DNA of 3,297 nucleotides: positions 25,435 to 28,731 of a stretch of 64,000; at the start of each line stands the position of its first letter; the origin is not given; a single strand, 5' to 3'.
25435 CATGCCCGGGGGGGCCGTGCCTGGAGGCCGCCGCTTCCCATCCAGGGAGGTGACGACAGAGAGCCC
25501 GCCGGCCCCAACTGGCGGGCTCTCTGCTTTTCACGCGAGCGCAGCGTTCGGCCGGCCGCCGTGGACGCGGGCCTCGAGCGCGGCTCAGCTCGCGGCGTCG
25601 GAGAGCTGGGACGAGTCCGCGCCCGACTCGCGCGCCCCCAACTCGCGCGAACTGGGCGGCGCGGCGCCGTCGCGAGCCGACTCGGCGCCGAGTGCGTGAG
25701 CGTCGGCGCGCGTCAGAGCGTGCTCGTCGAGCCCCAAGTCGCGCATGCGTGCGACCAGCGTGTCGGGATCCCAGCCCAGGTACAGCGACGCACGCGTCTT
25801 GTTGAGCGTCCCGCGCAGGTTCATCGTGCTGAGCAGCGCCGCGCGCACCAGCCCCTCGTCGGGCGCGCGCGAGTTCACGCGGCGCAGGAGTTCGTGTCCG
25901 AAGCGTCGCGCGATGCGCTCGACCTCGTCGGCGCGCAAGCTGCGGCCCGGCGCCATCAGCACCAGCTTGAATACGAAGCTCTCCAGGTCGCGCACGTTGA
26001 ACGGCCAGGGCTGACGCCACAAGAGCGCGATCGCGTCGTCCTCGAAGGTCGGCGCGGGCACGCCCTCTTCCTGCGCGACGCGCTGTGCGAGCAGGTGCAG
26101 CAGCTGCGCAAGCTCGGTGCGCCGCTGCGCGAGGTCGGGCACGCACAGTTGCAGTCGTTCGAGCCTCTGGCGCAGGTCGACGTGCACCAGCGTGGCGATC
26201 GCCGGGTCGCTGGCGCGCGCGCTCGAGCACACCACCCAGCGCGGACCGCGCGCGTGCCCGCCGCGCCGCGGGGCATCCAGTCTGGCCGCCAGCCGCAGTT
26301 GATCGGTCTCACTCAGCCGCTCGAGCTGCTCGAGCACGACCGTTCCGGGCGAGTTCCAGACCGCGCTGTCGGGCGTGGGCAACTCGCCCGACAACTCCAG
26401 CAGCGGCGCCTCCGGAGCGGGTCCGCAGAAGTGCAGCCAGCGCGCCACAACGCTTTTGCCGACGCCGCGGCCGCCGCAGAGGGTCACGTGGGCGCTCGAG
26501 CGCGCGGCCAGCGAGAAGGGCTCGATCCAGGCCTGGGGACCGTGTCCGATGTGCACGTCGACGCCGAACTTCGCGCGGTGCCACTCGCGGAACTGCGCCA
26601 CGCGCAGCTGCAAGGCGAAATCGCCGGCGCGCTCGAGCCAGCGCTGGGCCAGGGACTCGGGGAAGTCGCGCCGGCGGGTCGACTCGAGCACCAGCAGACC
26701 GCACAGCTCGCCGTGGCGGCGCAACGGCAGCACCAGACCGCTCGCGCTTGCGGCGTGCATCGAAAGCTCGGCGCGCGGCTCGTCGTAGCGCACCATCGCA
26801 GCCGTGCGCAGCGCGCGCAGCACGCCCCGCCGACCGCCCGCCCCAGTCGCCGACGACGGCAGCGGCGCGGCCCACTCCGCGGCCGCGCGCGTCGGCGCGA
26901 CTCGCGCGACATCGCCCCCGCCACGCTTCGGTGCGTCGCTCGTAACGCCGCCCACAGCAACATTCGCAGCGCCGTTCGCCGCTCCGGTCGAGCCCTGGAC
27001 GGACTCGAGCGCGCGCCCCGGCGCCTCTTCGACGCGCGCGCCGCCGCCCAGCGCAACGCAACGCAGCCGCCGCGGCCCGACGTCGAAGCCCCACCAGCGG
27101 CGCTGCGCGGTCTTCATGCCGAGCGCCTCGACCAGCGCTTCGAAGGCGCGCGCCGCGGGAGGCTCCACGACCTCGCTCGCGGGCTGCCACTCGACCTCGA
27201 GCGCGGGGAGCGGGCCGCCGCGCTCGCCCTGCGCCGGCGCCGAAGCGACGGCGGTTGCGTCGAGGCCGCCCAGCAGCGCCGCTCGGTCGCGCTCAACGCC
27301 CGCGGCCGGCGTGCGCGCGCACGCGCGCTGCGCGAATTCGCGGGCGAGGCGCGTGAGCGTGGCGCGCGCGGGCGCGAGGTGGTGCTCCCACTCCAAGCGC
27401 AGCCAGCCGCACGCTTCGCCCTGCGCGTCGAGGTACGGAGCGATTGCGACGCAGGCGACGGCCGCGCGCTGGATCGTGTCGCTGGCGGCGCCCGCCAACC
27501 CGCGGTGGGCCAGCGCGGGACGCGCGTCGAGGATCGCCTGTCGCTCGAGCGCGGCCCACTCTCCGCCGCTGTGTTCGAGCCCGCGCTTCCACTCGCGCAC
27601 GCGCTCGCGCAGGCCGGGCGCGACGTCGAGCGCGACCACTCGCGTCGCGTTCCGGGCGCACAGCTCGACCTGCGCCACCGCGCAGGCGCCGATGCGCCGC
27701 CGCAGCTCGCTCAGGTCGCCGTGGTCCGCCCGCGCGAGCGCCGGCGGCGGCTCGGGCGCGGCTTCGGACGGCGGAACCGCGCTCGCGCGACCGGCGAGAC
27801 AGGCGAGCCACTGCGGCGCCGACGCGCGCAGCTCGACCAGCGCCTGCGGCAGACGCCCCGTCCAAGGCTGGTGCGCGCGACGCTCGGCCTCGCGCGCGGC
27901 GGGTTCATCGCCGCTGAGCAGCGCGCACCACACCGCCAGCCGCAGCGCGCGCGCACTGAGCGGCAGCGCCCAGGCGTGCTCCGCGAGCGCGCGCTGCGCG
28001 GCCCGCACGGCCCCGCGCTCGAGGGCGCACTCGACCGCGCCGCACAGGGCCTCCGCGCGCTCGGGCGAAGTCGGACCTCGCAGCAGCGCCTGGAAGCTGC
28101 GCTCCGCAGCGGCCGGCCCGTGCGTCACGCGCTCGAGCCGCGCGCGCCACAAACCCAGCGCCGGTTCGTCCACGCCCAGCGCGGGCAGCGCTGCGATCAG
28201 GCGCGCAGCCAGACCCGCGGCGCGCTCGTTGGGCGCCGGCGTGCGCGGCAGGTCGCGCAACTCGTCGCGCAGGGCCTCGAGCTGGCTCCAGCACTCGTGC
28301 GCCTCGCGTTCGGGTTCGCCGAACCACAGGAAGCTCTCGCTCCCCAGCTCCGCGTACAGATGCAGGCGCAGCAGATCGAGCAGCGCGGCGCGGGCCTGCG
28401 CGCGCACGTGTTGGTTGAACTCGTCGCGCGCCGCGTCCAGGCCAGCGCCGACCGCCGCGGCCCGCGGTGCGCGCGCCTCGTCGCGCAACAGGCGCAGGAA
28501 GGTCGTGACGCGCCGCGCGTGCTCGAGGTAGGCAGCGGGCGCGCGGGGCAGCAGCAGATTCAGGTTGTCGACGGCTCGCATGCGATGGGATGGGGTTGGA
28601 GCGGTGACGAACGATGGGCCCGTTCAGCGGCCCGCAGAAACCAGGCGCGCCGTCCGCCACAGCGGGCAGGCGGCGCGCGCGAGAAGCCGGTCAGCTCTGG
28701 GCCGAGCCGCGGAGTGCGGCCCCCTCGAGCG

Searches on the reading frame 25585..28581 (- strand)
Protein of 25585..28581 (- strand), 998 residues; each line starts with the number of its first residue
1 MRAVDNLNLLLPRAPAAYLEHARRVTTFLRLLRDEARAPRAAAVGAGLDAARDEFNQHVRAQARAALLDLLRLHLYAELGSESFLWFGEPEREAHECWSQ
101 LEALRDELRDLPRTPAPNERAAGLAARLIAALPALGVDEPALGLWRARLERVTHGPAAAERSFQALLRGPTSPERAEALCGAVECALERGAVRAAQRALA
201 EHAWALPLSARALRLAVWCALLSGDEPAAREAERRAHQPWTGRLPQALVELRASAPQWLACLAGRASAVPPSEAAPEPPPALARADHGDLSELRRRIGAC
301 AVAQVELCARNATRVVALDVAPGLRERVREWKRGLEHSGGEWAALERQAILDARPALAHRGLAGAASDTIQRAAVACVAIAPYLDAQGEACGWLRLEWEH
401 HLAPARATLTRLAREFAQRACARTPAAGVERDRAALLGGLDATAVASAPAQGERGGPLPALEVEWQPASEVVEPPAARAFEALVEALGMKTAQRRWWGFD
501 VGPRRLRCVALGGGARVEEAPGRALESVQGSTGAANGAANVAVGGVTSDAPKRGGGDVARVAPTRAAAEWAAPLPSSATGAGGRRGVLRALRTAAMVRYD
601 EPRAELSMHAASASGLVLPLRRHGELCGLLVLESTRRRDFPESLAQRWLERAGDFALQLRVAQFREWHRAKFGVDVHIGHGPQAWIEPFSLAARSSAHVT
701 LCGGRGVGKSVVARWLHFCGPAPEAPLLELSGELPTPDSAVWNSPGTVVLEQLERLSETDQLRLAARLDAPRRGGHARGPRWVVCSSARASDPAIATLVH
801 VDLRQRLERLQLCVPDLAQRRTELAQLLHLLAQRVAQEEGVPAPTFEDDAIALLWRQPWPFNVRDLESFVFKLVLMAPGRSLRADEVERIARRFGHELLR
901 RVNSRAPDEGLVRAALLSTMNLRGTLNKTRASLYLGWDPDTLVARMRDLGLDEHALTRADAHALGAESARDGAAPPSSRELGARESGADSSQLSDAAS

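Call 8: search_protein_families(library=pfam, proteins=[window:25585-28581:-])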
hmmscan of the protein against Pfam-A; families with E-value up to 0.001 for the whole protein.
window:25585-28581:- (998 aa): 2 families
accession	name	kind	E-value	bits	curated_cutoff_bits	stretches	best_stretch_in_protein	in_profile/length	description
PF25601.1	AAA_lid_14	-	1.4e-10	41.3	27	1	819-889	2-72/87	AAA+ ATPase lid domain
PF14532.12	Sigma54_activ_2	-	1.9e-06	28.6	25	1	691-817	16-138/138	Sigma-54 interaction domain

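Call 27: find_homologous_proteins(query=window:25588-28581:-, max_evalue=1e-30)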
Query window:25588-28581:- (998 aa): 15 proteins with E <= 1e-30 among 8000 candidates.
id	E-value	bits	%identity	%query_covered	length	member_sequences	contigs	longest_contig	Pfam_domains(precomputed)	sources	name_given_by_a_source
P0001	0.0e+0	2171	100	100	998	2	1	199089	PF25601.2,PF14532.13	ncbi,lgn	-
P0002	0.0e+0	1495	75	97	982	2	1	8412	PF25601.2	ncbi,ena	-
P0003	0.0e+0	1161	60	97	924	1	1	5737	PF25601.2,PF14532.13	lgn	-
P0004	6.4e-289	980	54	96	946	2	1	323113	PF25601.2,PF14532.13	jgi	jgi:hypothetical protein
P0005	1.5e-265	902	61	40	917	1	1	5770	PF25601.2,PF14532.13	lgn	-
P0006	1.2e-259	883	50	98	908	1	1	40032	PF25601.2,PF14532.13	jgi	-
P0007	2.2e-259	882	60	39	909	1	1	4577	PF25601.2,PF14532.13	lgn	-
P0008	6.7e-259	880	50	96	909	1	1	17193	PF25601.2,PF14532.13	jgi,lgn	jgi:hypothetical protein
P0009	8.9e-252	857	60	39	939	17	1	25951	PF25601.2,PF14532.13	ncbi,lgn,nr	ncbi:MAG: hypothetical protein JNN27_12995 [Planctomycetes bacterium]|nr:hypothetical protein [Planc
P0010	1.8e-135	472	37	95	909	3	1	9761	PF00158.33,PF25601.2,PF14532.13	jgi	jgi:two-component system nitrogen regulation response regulator NtrX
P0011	7.1e-135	470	39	96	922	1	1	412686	PF00158.33,PF25601.2,PF14532.13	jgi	jgi:hypothetical protein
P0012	2.4e-131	458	40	52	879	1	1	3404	PF00158.33,PF25601.2,PF14532.13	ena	-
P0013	2.6e-128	448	35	96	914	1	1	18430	PF00158.33,PF25601.2,PF00004.36,PF14532.13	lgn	-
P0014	1.3e-119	419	44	37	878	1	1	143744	PF00158.33,PF25601.2,PF01590.33,PF14532.13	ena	-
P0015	1.6e-114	402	36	51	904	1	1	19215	PF13185.13,PF25601.2,PF13492.13,PF14532.13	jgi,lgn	-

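Call 28: find_encoding_contigs(protein=P0002, flank=4000, max_places=2)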
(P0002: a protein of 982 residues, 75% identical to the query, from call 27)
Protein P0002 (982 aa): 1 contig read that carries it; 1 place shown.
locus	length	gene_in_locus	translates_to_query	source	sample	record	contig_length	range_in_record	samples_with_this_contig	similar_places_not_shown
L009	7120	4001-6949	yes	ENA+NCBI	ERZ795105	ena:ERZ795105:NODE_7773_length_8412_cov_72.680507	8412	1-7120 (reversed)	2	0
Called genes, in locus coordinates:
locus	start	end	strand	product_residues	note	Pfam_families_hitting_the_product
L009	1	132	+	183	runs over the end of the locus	-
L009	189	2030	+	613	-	PF01145:Band_7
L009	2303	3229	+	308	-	-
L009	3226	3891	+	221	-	-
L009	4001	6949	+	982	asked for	PF25601:AAA_lid_14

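Call 29: find_encoding_contigs(protein=P0003, flank=4000, max_places=2)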
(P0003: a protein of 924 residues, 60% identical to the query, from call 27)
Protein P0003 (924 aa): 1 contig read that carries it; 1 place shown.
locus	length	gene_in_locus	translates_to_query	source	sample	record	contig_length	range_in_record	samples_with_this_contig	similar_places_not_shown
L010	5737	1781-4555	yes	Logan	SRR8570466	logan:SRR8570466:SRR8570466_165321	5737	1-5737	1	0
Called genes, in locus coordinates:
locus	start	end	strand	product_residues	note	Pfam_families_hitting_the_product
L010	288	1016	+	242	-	-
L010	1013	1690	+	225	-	-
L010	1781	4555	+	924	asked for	PF14532:Sigma54_activ_2 (faint), PF25601:AAA_lid_14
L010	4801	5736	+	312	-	?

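Call 30: find_encoding_contigs(protein=P0004, flank=4000, max_places=2)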
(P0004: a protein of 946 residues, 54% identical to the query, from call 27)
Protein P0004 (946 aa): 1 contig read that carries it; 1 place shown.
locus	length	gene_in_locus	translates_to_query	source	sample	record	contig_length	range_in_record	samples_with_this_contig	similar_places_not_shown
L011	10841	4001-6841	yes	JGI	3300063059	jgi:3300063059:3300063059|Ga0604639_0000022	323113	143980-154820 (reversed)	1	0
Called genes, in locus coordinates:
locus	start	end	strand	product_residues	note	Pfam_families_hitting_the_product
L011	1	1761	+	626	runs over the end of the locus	PF01145:Band_7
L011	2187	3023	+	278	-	-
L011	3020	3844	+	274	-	-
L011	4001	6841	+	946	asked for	PF14532:Sigma54_activ_2, PF25601:AAA_lid_14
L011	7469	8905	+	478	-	PF26314:MptA_B_family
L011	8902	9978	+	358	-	PF02547:Queuosine_synth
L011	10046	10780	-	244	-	PF02581:TMP-TENI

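Call 31: find_encoding_contigs(protein=P0006, flank=4000, max_places=2)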
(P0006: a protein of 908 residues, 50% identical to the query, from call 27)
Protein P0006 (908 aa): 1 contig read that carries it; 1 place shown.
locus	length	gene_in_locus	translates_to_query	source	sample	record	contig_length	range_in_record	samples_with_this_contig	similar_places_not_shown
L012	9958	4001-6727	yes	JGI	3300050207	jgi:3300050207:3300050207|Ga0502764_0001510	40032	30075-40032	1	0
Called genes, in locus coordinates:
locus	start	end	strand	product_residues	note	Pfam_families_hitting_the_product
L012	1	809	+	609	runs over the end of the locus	PF01145:Band_7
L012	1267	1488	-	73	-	-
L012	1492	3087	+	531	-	-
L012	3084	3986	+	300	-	-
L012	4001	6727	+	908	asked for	PF14532:Sigma54_activ_2, PF25601:AAA_lid_14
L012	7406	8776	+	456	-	PF26314:MptA_B_family, PF09594:GT87 (weak)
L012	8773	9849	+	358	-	PF02547:Queuosine_synth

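Call 32: find_encoding_contigs(protein=P0008, flank=4000, max_places=2)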
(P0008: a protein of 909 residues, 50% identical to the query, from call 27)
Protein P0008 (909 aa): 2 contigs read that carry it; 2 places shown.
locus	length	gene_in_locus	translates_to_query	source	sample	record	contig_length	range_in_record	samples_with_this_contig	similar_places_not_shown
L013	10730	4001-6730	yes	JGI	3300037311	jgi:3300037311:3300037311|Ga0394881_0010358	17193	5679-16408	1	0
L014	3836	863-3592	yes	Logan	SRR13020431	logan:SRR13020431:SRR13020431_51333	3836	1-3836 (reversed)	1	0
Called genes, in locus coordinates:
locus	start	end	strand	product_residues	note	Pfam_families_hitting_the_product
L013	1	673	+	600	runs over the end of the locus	PF01145:Band_7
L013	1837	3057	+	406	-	-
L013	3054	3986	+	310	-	-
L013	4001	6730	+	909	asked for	PF14532:Sigma54_activ_2, PF25601:AAA_lid_14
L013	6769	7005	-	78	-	-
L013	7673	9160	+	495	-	PF26314:MptA_B_family (weak), PF09594:GT87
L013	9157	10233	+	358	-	PF02547:Queuosine_synth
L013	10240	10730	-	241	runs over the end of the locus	PF02581:TMP-TENI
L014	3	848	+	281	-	?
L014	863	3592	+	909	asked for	PF14532:Sigma54_activ_2, PF25601:AAA_lid_14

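Call 33: find_encoding_contigs(protein=P0005, flank=4000, max_places=2)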
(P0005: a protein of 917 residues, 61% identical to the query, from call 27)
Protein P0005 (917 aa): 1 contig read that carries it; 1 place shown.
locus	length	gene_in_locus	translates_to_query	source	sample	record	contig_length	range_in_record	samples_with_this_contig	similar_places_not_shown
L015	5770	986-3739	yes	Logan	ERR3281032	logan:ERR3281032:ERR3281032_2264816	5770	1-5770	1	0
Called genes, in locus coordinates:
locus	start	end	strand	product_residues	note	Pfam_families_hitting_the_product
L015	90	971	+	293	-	-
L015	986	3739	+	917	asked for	PF14532:Sigma54_activ_2, PF25601:AAA_lid_14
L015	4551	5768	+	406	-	?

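Call 34: find_encoding_contigs(protein=P0010, flank=4000, max_places=2)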
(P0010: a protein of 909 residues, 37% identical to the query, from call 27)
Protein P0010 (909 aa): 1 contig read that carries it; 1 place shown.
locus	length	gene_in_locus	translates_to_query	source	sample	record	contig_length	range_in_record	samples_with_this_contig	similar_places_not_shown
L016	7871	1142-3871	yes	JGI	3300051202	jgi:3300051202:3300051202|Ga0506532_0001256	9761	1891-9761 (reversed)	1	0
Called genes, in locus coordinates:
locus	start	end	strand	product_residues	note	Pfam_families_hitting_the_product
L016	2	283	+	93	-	?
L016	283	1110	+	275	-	-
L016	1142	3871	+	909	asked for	PF14532:Sigma54_activ_2, PF00158:Sigma54_activat, PF25601:AAA_lid_14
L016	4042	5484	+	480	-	PF26314:MptA_B_family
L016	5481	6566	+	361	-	PF02547:Queuosine_synth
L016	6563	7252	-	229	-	PF02581:TMP-TENI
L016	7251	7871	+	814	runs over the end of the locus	PF01839:FG-GAP (faint), PF13517:FG-GAP_3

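Call 35: find_encoding_contigs(protein=P0011, flank=4000, max_places=2)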
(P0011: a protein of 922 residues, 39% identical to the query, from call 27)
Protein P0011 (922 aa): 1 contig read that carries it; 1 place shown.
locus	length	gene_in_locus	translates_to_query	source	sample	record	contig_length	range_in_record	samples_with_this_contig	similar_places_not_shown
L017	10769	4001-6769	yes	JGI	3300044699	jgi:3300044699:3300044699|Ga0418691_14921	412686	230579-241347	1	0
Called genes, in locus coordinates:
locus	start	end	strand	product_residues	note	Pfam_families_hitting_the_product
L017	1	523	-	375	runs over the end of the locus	PF22020:RlmL_1st, PF02926:THUMP, PF01170:UPF0020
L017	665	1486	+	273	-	-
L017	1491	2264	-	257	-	PF00106:adh_short, PF13561:adh_short_C2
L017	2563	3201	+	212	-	-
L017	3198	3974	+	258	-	-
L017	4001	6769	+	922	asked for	PF14532:Sigma54_activ_2, PF00158:Sigma54_activat (weak), PF25601:AAA_lid_14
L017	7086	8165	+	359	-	PF02547:Queuosine_synth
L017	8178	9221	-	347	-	PF02581:TMP-TENI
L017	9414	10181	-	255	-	-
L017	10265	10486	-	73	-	-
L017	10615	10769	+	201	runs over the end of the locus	-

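Call 56: search_protein_families(library=ncbifam, proteins=[window:25588-28581:-], max_evalue=0.01)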
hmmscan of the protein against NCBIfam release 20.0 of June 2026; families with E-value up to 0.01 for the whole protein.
window:25588-28581:- (998 aa): 24 families
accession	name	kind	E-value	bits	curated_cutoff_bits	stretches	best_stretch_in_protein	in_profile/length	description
NF051870.1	NAssimRespRegNtrX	equivalog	7.1e-16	58.1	600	1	783-889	273-380/452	nitrogen assimilation response regulator NtrX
TIGR01818.1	ntrC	equivalog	2.5e-13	49.7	558.6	1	801-888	291-378/463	nitrogen regulation protein NR(I)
TIGR02915.1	PEP_resp_reg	equivalog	3.5e-12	45.9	502.6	1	799-948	294-441/445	PEP-CTERM-box response regulator transcription factor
NF050807.1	TransRegFlbDCaul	equivalog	8.8e-12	44.6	750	1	800-888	274-362/454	sigma-54-dependent transcriptional regulator FlbD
NF007689.0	PRK10365.1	equivalog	2.6e-11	43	760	1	798-945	293-438/441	sigma-54-dependent response regulator transcription factor ZraR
NF008176.1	PRK10923.1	equivalog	1e-10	40.8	620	1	801-882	295-376/469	nitrogen regulation protein NR(I)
NF047793.1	ResRegPgtA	equivalog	1.2e-10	40.8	650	1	664-868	130-334/414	two-component system response regulator PgtA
NF008085.0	PRK10820.1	equivalog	2.7e-10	39.5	576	1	799-887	359-447/520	transcriptional regulator TyrR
TIGR01817.1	nifA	equivalog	6.5e-10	38.4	528.85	1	801-887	353-438/534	nif-specific transcriptional activator NifA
NF003451.0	PRK05022.1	equivalog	1.4e-09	37.2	476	1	801-897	347-442/512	nitric oxide reductase transcriptional regulator NorR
NF038308.1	RNA_repair_RtcR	equivalog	1.7e-09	37.1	650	1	802-900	342-445/530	RNA repair transcriptional activator RtcR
NF008469.0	PRK11361.1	equivalog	2.9e-09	36.1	714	1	801-951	300-456/461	acetoacetate metabolism transcriptional regulator AtoC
TIGR02974.1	phageshock_pspF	equivalog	2.5e-08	33.5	443.55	1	798-880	153-236/336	phage shock protein operon transcriptional activator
NF041552.1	TF_PrdR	equivalog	6.6e-08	31.3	795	1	802-887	425-510/577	sigma-54 dependent transcriptional regulator PrdR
TIGR02329.1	propionate_PrpR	equivalog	1.4e-06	27.2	499.2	1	783-878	351-451/526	propionate catabolism operon regulatory protein PrpR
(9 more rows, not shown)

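Call 62: find_encoding_contigs(protein=P0013, flank=3000, max_places=1)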
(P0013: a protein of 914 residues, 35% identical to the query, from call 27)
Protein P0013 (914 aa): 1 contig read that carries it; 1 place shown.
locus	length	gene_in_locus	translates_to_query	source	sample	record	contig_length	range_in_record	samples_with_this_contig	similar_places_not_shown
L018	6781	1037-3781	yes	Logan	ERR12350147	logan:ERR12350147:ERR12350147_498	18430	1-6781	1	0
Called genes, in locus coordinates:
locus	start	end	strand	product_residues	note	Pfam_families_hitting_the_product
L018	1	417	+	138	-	?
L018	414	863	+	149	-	-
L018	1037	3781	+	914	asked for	PF14532:Sigma54_activ_2, PF00004:AAA (weak), PF00158:Sigma54_activat, PF25601:AAA_lid_14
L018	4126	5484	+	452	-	PF26314:MptA_B_family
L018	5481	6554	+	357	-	PF02547:Queuosine_synth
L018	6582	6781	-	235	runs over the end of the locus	PF02581:TMP-TENI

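Call 63: find_encoding_contigs(protein=P0014, flank=3000, max_places=1)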
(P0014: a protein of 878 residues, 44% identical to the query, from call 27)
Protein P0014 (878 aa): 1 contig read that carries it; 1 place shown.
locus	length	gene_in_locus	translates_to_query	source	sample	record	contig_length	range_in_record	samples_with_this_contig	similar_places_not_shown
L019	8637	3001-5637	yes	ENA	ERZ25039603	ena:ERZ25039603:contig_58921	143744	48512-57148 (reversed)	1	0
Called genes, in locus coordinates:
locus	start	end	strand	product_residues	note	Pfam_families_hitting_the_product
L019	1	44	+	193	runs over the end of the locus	PF01145:Band_7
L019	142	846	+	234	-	-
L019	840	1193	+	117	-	-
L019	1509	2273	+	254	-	-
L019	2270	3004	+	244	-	-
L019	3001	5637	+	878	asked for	PF01590:GAF (faint), PF00158:Sigma54_activat, PF14532:Sigma54_activ_2, PF25601:AAA_lid_14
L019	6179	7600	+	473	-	-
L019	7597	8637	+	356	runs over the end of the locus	PF02547:Queuosine_synth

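Call 64: find_encoding_contigs(protein=P0015, flank=3000, max_places=1)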
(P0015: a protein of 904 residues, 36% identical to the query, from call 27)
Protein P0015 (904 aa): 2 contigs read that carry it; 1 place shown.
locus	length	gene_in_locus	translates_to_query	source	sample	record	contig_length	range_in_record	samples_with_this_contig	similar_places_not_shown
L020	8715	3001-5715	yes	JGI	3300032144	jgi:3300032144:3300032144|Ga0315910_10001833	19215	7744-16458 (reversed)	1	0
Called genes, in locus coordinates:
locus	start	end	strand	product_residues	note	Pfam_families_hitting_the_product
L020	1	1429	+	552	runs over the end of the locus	PF01145:Band_7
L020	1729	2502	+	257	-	-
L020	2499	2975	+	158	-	-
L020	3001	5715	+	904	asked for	PF13492:GAF_3 (faint), PF13185:GAF_2 (weak), PF14532:Sigma54_activ_2, PF25601:AAA_lid_14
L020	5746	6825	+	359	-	PF02547:Queuosine_synth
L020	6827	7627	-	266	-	PF02581:TMP-TENI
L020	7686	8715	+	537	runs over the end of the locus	PF01839:FG-GAP (faint), PF13517:FG-GAP_3, PF07593:UnbV_ASPIC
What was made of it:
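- Tried and rejected: Most homologues came from the regulator protein's orthologues instead (calls 27-35, 62-64).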
